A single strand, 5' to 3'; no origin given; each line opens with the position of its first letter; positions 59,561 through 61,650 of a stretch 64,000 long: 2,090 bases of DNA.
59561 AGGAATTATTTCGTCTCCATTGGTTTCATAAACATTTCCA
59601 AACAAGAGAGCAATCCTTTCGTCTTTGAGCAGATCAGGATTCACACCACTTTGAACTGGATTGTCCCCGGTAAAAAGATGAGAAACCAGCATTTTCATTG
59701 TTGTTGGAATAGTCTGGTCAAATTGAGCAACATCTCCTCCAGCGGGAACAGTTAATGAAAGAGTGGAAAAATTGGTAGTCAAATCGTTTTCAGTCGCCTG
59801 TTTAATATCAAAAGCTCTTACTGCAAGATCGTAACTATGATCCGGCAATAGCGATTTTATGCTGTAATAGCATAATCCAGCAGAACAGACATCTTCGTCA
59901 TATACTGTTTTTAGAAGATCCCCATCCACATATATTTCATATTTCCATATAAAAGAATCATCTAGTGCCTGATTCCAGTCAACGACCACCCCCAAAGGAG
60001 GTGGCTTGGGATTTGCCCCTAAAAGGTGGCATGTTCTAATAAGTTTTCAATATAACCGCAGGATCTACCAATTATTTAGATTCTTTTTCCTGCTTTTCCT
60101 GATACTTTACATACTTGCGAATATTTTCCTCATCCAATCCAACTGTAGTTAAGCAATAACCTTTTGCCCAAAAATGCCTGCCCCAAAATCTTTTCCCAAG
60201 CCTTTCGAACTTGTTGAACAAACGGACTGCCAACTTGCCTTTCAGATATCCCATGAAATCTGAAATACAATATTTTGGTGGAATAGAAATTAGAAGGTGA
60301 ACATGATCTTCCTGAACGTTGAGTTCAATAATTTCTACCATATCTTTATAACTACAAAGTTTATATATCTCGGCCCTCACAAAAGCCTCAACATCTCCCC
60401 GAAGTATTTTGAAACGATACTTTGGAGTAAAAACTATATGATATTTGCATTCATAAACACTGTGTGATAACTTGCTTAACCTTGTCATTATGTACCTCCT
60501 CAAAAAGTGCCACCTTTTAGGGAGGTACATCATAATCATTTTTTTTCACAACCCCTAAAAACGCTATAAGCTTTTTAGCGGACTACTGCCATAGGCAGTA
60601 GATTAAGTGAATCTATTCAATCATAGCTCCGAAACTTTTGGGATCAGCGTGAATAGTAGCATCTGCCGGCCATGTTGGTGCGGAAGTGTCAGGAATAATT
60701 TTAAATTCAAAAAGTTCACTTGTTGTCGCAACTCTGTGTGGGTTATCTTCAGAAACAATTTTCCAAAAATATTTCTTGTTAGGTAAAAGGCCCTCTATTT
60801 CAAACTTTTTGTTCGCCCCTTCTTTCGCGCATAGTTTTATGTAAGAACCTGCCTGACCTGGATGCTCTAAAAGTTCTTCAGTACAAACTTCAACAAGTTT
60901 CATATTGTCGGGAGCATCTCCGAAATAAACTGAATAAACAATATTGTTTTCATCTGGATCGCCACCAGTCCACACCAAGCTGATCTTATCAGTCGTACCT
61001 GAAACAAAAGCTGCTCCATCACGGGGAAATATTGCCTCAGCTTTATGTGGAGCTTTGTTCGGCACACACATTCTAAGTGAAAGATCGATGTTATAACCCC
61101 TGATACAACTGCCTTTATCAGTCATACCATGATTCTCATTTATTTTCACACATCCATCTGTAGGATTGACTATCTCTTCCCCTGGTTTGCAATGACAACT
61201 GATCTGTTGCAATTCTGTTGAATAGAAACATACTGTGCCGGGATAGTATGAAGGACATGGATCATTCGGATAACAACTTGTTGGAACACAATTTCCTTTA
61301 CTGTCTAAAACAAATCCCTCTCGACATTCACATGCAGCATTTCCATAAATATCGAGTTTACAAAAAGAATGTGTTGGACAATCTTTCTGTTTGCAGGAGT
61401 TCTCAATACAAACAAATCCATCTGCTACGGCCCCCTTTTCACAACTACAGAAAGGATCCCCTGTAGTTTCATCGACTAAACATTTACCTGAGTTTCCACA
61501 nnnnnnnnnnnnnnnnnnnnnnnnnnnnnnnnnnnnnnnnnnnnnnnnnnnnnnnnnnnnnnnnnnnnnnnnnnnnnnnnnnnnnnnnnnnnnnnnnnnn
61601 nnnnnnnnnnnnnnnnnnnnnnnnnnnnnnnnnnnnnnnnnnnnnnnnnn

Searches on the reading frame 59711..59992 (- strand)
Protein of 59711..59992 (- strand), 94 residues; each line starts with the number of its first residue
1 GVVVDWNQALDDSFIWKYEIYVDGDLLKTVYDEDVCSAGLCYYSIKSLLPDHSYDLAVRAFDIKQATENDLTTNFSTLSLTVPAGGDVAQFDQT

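Call 68: search_protein_families(library=pfam, proteins=[window:59711-59992:-], max_evalue=10)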
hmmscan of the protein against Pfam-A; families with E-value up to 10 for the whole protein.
seq(94 aa): 1 family
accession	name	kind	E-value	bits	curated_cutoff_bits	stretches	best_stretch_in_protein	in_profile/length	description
PF00041.27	fn3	-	0.022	15.4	25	1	2-63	16-71/84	Fibronectin type III domain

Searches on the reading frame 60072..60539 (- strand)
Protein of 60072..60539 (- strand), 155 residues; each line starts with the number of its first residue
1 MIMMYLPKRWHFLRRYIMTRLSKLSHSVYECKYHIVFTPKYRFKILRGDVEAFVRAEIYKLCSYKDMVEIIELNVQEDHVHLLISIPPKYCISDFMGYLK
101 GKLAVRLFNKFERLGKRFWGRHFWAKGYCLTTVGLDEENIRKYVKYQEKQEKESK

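Call 37: search_protein_families(library=pfam, proteins=[window:60072-60539:-], max_evalue=0.001)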
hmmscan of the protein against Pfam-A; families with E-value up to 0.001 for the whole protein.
window:60072-60539:- (155 aa): 1 family
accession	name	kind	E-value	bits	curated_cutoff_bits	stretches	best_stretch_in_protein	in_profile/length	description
PF01797.21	Y1_Tnp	-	4.9e-37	127.2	23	1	27-147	1-121/121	Transposase IS200 like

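Call 38: list_cluster_members(proteins=[P0009, window:60072-60539:-, window:50148-51098:-])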
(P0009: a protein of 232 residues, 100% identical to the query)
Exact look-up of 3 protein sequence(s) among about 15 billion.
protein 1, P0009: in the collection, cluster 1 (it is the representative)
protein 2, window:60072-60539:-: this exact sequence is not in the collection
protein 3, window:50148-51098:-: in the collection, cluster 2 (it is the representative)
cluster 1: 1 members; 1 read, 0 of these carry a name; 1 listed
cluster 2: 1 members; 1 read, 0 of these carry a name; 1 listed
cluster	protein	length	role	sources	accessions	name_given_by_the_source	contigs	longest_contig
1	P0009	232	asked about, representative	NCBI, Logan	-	-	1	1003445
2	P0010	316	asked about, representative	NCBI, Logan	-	-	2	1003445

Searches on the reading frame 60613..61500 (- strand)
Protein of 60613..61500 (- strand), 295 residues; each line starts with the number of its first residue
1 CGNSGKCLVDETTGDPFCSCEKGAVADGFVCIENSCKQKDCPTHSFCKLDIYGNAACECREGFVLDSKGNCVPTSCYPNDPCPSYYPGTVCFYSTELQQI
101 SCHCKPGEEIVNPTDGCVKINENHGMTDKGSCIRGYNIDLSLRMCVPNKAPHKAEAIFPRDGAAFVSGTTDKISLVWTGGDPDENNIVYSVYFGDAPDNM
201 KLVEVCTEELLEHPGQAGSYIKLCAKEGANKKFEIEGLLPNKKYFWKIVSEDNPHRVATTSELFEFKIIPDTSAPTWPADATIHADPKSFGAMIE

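Call 68: search_protein_families(library=pfam, proteins=[window:60613-61500:-], max_evalue=10)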
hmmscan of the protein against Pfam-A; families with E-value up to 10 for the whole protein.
window:60613-61500:- (295 aa): 8 families
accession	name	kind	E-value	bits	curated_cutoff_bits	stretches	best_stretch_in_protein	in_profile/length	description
PF16656.11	Pur_ac_phosph_N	-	0.00045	21.2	30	1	167-267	10-92/93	Purple acid Phosphatase, N-terminal domain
PF12946.13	EGF_MSP1_1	-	0.01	16.3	27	1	36-72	2-37/37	MSP1 EGF domain 1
PF16655.11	PhoD_N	-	0.016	16.2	30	1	174-259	13-87/90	PhoD-like phosphatase, N-terminal domain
PF09064.16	EGF_Tme5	-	0.019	15.3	22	1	36-68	3-31/34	Thrombomodulin like fifth domain, EGF-like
PF06247.17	Plasmod_Pvs28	-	0.027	15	26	2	36-71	2-40/41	Pvs28 EGF domain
PF12662.13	cEGF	-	0.041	14.2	26.6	1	57-72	4-20/24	Complement Clr-like EGF-like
PF01826.23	TIL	-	0.056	14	24.5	1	31-74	14-52/55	Trypsin Inhibitor like cysteine rich domain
PF25478.1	EGF_Mua-3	-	2.2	8.8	27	1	41-64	7-30/48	Transmembrane cell adhesion receptor mua-3-like, EGF-like domain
